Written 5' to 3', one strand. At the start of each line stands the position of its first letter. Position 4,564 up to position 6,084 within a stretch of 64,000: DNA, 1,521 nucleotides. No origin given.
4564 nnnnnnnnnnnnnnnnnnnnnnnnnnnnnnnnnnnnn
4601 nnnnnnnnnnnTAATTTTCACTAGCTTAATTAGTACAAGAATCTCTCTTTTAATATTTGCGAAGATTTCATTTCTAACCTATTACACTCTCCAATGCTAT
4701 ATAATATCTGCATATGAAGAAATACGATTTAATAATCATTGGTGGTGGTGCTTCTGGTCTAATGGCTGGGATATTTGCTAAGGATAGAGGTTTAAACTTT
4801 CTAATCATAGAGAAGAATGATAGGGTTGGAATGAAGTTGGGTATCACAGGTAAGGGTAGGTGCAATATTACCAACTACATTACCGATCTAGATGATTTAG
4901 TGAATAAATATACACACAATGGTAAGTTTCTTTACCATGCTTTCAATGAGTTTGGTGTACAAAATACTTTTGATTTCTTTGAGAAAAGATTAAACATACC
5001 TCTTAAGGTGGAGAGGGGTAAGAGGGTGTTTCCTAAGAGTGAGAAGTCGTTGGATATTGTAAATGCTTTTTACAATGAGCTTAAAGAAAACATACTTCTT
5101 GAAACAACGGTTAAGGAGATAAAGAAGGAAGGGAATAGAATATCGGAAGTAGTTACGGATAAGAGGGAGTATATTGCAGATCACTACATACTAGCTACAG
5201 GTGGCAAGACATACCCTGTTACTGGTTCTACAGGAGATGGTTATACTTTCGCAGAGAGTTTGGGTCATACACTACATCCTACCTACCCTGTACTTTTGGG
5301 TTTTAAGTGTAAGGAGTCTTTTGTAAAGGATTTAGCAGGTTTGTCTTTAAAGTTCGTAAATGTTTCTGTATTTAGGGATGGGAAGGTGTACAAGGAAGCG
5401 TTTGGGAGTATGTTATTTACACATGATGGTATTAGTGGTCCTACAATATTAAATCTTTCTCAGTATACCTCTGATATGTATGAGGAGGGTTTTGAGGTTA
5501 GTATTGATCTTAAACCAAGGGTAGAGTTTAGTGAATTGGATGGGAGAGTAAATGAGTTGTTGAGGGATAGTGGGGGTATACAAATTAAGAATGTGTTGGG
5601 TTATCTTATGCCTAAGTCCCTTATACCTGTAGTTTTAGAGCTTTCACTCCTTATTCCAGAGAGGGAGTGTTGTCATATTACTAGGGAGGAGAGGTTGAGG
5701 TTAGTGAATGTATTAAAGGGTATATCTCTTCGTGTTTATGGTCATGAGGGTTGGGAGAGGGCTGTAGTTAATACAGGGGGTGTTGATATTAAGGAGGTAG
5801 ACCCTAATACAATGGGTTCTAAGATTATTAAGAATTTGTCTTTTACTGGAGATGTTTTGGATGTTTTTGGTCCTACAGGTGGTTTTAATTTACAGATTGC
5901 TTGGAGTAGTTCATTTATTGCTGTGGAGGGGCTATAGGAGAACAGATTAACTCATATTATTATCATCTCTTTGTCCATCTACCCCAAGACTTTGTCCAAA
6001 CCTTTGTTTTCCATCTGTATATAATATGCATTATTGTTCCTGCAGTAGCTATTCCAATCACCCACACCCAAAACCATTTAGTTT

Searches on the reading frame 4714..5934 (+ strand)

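Call 60: search_protein_families(library=ncbifam, proteins=[window:4714-5934:+], max_evalue=0.001)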
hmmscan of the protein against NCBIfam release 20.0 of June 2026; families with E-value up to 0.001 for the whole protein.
window:4714-5934:+ (407 aa): 31 families (the best 25 are shown)
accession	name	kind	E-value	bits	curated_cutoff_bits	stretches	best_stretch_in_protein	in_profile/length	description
TIGR00275.1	TIGR00275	subfamily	4.2e-118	394.7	183.8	1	6-403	1-399/401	aminoacetone oxidase family FAD-binding enzyme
TIGR03862.1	flavo_PP4765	subfamily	2.7e-23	82.5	242.65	1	26-406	1-370/376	TIGR03862 family flavoprotein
NF009478.0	PRK12844.1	equivalog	2.7e-08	32.6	789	1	2-71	7-76/559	3-ketosteroid-delta-1-dehydrogenase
NF040505.1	ArsO_flavin_mono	equivalog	6e-08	32.5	425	0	4-39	1-36/346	ArsO family NAD(P)H-dependent flavin-containing monooxygenase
TIGR01292.1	TRX_reduct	equivalog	7.1e-08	31.6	343.45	1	4-39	1-36/300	thioredoxin-disulfide reductase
TIGR03143.1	AhpF_homolog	hypoth_equivalog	3e-07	29.4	687.65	1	3-46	4-46/555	putative alkyl hydroperoxide reductase F subunit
TIGR04018.1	Bthiol_YpdA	hypoth_equivalog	3.3e-07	29.4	339.9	1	5-35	1-31/316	YpdA family putative bacillithiol disulfide reductase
NF009477.0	PRK12843.1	equivalog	1e-06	27.5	758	1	3-39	16-52/578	FAD-dependent oxidoreductase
NF005866.0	PRK07803.1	equivalog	9.6e-06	24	819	0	2-34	7-39/631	fumarate reductase/succinate dehydrogenase flavoprotein subunit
NF053717.1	VnlPnlRedVprA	equivalog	1.1e-05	24.4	600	1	2-39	5-42/481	vinyl phenol reductase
NF005064.0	PRK06481.1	equivalog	1.2e-05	24.2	542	1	2-39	60-97/506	flavocytochrome c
NF009476.0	PRK12839.1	equivalog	1.2e-05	23.7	940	1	2-79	7-84/572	FAD-dependent oxidoreductase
TIGR04046.1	MSMEG_0569_nitr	hypoth_equivalog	1.4e-05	24.2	498.35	0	108-171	72-135/400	MSMEG_0569 family flavin-dependent oxidoreductase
NF009473.0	PRK12835.1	subfamily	2.2e-05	23.1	837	1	3-48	11-56/585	FAD-binding protein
NF004789.0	PRK06134.1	subfamily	4e-05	22.4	747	1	3-39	12-48/581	FAD-dependent oxidoreductase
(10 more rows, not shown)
